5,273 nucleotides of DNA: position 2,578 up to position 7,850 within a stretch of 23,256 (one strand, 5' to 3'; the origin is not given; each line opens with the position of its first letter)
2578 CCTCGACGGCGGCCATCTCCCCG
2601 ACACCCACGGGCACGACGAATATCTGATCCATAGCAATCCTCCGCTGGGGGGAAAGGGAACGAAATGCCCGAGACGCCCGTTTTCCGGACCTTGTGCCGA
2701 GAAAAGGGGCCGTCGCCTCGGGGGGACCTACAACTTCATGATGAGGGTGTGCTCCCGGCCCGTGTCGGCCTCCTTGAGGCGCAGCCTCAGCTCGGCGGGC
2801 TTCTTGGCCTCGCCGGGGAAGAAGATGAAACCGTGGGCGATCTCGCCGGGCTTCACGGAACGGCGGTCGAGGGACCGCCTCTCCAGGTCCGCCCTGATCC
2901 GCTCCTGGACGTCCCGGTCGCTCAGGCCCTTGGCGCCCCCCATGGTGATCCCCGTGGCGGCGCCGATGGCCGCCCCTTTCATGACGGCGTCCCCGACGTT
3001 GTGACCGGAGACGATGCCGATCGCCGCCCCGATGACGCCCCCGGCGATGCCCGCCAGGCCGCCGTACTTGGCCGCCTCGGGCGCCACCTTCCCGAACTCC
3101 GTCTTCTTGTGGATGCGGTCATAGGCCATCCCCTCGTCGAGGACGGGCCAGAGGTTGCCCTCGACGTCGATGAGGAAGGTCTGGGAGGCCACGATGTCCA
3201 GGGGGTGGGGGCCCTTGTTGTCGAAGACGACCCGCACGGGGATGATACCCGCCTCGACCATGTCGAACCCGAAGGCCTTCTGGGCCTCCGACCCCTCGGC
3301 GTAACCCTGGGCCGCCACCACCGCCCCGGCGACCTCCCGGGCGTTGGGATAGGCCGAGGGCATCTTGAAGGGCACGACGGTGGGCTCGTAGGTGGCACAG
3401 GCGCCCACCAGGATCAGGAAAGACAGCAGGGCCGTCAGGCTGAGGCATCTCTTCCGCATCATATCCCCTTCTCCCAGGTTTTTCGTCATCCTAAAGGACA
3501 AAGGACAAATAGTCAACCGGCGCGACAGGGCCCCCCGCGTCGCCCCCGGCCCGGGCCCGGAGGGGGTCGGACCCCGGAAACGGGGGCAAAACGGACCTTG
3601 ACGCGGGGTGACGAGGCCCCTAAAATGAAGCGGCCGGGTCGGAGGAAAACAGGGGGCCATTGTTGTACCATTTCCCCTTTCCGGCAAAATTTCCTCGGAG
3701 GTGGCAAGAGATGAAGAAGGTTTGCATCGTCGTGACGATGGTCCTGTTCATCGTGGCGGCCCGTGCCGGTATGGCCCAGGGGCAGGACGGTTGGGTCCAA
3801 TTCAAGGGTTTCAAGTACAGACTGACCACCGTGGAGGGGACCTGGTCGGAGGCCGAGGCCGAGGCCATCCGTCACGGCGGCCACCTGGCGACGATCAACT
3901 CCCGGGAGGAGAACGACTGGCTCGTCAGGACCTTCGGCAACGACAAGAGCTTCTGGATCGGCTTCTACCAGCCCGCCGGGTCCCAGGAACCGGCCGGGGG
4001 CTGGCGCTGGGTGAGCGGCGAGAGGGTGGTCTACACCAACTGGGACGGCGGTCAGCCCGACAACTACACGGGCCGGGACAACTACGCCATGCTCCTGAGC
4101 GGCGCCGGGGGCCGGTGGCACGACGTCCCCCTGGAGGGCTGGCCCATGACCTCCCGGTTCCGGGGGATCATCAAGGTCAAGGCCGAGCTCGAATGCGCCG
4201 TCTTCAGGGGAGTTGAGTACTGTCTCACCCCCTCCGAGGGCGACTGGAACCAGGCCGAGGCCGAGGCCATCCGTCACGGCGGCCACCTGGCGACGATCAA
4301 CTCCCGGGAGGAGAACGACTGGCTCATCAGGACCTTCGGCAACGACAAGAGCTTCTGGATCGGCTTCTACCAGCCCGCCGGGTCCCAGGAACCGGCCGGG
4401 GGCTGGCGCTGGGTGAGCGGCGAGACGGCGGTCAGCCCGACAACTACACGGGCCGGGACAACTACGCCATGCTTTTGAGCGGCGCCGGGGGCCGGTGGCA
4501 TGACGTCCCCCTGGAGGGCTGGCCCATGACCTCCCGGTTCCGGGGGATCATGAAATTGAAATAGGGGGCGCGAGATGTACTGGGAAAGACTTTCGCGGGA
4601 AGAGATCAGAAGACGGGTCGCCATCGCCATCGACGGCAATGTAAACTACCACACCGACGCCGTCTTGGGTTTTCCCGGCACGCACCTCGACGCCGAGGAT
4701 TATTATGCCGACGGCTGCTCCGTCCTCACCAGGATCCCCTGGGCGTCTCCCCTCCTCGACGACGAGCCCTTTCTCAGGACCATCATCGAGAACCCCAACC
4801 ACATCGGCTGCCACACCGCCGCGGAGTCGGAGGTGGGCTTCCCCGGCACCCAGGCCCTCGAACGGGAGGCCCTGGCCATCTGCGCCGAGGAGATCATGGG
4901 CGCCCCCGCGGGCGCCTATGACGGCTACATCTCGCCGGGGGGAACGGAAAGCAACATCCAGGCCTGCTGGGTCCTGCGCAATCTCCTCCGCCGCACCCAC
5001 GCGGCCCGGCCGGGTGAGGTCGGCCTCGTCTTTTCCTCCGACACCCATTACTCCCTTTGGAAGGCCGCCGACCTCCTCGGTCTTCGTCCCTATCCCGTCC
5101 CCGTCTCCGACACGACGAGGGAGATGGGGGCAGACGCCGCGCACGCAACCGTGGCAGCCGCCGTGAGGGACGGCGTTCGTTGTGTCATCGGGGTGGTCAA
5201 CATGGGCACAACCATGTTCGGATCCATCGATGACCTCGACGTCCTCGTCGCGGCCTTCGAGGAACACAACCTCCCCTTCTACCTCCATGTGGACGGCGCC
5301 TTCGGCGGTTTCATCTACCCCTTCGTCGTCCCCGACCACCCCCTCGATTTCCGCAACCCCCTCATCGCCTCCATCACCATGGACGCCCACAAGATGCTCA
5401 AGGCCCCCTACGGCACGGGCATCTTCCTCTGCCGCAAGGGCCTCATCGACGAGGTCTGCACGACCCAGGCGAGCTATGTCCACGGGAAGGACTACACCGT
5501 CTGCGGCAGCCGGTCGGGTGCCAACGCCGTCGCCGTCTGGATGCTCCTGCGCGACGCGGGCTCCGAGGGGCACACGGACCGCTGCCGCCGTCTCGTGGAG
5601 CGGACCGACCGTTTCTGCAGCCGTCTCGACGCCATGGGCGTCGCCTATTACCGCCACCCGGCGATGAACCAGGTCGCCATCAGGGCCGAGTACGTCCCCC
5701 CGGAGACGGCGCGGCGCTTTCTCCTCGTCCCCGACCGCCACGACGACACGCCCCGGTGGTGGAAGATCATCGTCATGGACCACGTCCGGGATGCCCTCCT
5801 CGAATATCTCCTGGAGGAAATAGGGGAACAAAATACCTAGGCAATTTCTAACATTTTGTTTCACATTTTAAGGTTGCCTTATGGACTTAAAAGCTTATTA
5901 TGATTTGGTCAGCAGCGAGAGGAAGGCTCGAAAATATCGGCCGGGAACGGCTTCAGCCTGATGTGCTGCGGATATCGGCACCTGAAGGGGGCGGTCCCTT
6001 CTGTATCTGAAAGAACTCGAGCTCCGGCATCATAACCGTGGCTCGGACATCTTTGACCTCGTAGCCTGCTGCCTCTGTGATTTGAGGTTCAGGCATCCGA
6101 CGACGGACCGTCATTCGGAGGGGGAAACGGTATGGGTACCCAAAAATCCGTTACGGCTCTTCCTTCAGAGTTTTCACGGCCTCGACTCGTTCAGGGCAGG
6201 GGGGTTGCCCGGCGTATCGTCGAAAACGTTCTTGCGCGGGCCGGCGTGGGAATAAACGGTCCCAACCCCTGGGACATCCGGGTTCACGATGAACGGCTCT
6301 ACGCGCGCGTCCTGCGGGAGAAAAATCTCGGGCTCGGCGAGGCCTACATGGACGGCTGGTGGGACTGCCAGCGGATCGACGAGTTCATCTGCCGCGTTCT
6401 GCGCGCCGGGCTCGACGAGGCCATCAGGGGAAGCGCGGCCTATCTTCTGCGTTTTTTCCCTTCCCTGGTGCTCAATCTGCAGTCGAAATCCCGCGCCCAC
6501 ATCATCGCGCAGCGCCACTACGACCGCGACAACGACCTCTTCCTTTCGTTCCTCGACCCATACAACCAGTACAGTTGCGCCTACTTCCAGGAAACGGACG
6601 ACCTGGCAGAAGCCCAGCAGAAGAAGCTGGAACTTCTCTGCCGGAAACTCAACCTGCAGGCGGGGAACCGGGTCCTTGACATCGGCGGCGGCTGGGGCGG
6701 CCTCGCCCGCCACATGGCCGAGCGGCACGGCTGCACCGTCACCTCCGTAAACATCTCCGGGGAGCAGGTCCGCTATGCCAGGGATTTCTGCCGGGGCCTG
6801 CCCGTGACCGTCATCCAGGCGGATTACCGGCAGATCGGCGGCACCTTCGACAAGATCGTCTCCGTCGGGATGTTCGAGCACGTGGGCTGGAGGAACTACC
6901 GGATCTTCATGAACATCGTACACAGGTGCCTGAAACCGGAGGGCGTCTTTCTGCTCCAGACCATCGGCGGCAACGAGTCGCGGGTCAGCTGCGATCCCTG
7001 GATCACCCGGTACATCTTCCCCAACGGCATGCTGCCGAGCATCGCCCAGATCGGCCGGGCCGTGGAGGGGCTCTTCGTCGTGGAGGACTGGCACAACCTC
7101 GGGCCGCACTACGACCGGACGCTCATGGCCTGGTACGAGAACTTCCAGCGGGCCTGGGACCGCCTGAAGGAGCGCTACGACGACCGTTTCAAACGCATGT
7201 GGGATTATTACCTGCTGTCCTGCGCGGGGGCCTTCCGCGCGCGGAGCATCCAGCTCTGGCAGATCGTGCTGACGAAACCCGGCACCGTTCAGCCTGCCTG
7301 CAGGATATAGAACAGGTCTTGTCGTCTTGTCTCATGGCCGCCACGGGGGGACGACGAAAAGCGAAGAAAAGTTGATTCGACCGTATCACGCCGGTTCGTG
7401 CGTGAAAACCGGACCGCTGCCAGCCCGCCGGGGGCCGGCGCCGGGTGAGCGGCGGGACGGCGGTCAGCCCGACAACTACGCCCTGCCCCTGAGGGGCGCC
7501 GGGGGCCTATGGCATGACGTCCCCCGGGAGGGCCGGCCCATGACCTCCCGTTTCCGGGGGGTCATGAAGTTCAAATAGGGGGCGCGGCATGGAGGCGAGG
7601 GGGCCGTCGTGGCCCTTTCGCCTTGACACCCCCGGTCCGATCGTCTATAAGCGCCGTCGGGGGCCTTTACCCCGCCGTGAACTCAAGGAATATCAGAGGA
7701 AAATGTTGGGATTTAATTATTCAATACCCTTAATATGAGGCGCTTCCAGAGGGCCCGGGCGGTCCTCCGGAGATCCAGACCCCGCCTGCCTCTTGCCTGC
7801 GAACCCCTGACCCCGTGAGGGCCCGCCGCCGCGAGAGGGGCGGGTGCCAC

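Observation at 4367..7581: Decarboxylase-cfa cassette bracketed by about 170-210-bp direct repeats of the lectin-gene 3' end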

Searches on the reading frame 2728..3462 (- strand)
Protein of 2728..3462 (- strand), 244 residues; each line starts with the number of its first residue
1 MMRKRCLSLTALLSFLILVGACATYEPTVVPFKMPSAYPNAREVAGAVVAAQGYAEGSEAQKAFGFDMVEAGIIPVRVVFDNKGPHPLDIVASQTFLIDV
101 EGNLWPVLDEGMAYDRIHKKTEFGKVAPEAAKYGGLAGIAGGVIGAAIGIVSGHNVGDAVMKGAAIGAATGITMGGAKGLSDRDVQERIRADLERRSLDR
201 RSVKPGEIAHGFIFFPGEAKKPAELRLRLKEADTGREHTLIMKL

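Call 15: search_protein_families(library=pfam, proteins=[window:2728-3462:-], max_evalue=0.01)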
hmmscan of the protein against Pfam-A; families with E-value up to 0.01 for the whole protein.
window:2728-3462:- (244 aa): 0 families

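Call 48: find_homologous_proteins(query=window:2728-3462:-)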
Query window:2728-3462:- (244 aa): 1057 proteins with E <= 0.001 among 5043 candidates; the best 120 are listed.
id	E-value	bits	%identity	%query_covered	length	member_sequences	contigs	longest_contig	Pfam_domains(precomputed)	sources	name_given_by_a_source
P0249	1.6e-155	534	100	100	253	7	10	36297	-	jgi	-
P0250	2.4e-124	432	80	99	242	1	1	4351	-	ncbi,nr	ncbi:MAG: glycine zipper family protein [Syntrophales bacterium]|nr:glycine zipper family protein [S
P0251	2.5e-123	428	83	92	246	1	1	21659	-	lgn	-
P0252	1.3e-117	410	74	100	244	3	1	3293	-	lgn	-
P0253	1.0e-112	393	72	100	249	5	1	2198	-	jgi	jgi:hypothetical protein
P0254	1.4e-112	393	71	100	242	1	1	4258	-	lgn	-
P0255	8.7e-112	390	71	100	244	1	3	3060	-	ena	-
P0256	1.6e-111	390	73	95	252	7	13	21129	-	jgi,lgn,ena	jgi:hypothetical protein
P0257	9.0e-111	387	70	100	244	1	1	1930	-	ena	-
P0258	2.4e-110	386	70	100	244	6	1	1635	-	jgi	jgi:hypothetical protein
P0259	2.4e-110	386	69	100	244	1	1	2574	-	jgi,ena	-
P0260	4.4e-110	385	69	100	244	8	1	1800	-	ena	-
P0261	9.6e-110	384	69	100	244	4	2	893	-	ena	-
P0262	2.0e-109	383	70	100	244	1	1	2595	-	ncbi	-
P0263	2.4e-109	382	68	100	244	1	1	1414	-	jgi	-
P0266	2.7e-108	379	74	91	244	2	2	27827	-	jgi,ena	jgi:hypothetical protein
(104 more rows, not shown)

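Call 49: find_encoding_contigs(protein=P0251, flank=10000, max_places=2)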
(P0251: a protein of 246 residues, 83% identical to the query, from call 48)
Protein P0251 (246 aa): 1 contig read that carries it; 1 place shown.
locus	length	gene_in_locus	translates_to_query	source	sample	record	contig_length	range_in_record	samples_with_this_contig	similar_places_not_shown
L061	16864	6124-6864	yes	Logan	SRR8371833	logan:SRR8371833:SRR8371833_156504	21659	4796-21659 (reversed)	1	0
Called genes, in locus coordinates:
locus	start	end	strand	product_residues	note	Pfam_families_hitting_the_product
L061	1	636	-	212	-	?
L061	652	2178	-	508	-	PF00512:HisKA, PF02518:HATPase_c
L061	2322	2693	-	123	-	-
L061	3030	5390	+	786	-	PF00656:Peptidase_C14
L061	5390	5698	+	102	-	-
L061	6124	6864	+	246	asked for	-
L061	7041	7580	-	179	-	PF05067:Mn_catalase (weak), PF00210:Ferritin, PF02915:Rubrerythrin, PF12902:Ferritin-like (weak)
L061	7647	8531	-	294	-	PF01988:VIT1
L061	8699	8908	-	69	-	PF01206:TusA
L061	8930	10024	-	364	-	PF04143:Sulf_transp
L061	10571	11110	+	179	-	-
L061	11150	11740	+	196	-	PF00578:AhpC-TSA, PF08534:Redoxin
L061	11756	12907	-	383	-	PF00266:Aminotran_5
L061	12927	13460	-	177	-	PF00857:Isochorismatase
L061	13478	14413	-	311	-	PF00682:HMGL-like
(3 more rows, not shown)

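Call 50: find_encoding_contigs(protein=P0250, flank=10000, max_places=2)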
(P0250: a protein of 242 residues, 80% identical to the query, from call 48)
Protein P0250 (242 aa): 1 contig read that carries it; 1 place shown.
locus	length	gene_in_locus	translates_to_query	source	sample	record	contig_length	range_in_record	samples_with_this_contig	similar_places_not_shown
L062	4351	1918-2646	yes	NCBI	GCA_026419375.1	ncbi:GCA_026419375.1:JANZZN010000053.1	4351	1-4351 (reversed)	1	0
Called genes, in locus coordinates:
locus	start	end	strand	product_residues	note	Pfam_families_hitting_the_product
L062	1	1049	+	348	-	?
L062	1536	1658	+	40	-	-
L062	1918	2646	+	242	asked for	-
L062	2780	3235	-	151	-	PF00072:Response_reg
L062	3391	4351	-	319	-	PF12697:Abhydrolase_6 (faint), PF00561:Abhydrolase_1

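Call 53: search_protein_families(library=ncbifam, proteins=[window:2728-3462:-], max_evalue=0.00001)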
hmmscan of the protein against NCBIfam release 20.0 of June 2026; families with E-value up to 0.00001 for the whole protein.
window:2728-3462:- (244 aa): 0 families

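Call 71: find_encoding_contigs(protein=P0266, flank=8000, max_places=2)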
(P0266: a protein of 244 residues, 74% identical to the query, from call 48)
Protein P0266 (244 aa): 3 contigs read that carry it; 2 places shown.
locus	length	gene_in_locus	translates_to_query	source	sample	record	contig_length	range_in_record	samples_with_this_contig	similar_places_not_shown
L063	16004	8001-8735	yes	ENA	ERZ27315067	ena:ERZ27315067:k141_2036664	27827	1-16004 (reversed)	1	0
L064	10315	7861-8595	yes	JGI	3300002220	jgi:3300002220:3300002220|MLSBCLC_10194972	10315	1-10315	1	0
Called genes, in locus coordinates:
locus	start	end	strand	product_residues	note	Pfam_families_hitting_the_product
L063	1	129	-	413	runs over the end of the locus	PF00535:Glycos_transf_2, PF21969:MGS_GT (weak)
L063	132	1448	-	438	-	PF13660:DUF4147, PF05161:MOFRL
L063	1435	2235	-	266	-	PF08282:Hydrolase_3 (weak)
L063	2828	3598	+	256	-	PF01975:SurE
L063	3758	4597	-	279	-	PF00582:Usp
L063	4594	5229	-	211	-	-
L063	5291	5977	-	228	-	PF00027:cNMP_binding, PF13545:HTH_Crp_2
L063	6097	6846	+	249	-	PF00037:Fer4 (faint), PF12837:Fer4_6 (weak), PF13237:Fer4_10 (weak), PF14697:Fer4_21 (weak), PF12838:Fer4_7 (weak), PF13187:Fer4_9 (weak), PF27217:AF_0155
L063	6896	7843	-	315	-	PF04463:2-thiour_desulf, PF08349:DUF1722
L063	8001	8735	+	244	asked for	-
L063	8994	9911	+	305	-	PF12728:HTH_17, PF12727:PBP_like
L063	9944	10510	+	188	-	PF12849:PBP_like_2, PF13531:SBP_bac_11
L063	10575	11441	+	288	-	PF12849:PBP_like_2, PF13531:SBP_bac_11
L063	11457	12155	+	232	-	PF00528:BPD_transp_1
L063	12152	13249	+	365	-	PF00005:ABC_tran, PF13304:AAA_21 (faint), PF03459:TOBE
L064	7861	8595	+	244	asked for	-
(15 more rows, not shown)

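Call 72: find_encoding_contigs(protein=P0256, flank=8000, max_places=2)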
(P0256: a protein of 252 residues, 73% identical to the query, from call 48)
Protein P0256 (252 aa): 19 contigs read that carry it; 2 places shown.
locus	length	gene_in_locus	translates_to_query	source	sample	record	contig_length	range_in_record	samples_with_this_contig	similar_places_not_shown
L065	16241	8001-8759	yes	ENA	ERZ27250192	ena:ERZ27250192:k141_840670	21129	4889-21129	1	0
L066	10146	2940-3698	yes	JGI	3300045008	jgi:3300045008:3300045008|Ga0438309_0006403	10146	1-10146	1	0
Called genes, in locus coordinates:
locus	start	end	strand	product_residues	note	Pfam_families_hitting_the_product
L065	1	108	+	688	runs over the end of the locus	PF13597:NRDD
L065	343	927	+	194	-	PF13580:SIS_2, PF01380:SIS (faint)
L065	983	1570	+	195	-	PF01025:GrpE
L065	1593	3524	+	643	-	PF00012:HSP70, PF06723:MreB_Mbl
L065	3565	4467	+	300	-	PF01975:SurE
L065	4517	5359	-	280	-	PF00582:Usp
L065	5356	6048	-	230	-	-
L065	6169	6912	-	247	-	PF00027:cNMP_binding, PF13545:HTH_Crp_2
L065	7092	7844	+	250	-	PF27217:AF_0155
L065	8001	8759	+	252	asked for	-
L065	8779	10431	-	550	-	PF00149:Metallophos, PF09587:PGA_cap (faint), PF02872:5_nucleotid_C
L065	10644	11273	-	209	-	-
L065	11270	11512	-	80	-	-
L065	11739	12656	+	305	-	PF12728:HTH_17, PF12727:PBP_like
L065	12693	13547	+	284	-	PF12849:PBP_like_2, PF13531:SBP_bac_11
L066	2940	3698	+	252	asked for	-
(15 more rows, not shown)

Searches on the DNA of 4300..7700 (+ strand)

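Call 58: search_dna_similar(query=window:4300-7700:+, collection=plasmids, mode=distant, max_rows=8)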
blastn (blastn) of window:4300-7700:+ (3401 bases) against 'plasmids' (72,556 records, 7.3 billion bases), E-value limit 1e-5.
Records with a match: 147; places in all: 147; records where one place covers at least 80% of the query: 0.
Best place of each record, by identity: 80-90% 1; 60-80% 146.
By first word of the organism name: Ralstonia 127; Klebsiella 7; Burkholderia 3; Streptomyces 2; Sphingobium 2; Comamonas 1; Sinorhizobium 1; Shinella 1; Acidovorax 1; Methylophaga 1; and 1 more.
By predicted mobility (MOB-suite, as given by PLSDB): mobilizable 102; non-mobilizable 37; conjugative 8.
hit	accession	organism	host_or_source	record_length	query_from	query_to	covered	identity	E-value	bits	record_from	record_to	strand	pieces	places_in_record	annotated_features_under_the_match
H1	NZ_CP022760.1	Ralstonia solanacearum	Solanum tuberosum,single cell,Potato ...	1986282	1932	2962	30%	66.1%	3e-52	216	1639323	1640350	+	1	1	none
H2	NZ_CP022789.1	Ralstonia solanacearum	Solanum tuberosum,single cell,Potato ...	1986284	1932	2962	30%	66.1%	3e-52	216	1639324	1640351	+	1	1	none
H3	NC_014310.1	Ralstonia solanacearum PSI07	-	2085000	1932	2962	30%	66.1%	3e-52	216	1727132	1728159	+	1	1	none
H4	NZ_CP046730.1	Ralstonia syzygii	tobacco,cell culture,leaf veins ...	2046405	1971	2963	29%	66.7%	4e-56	228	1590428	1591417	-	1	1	none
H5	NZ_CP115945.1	Ralstonia syzygii R24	Syzygium aromaticum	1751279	1971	2963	29%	66.7%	6e-54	222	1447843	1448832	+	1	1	none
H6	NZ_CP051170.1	Ralstonia pseudosolanacearum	Whole organism,potato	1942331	2028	2983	28%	67.8%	3e-70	275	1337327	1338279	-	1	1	none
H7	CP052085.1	Ralstonia solanacearum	tomato,cell culture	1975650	2028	2983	28%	67.7%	3e-70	276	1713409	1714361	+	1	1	none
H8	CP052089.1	Ralstonia solanacearum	tomato,cell culture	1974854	2028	2983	28%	67.7%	3e-70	276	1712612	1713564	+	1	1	none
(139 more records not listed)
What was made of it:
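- Tried and rejected: Plasmids match only generic cfa at 66-68% (call 58).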
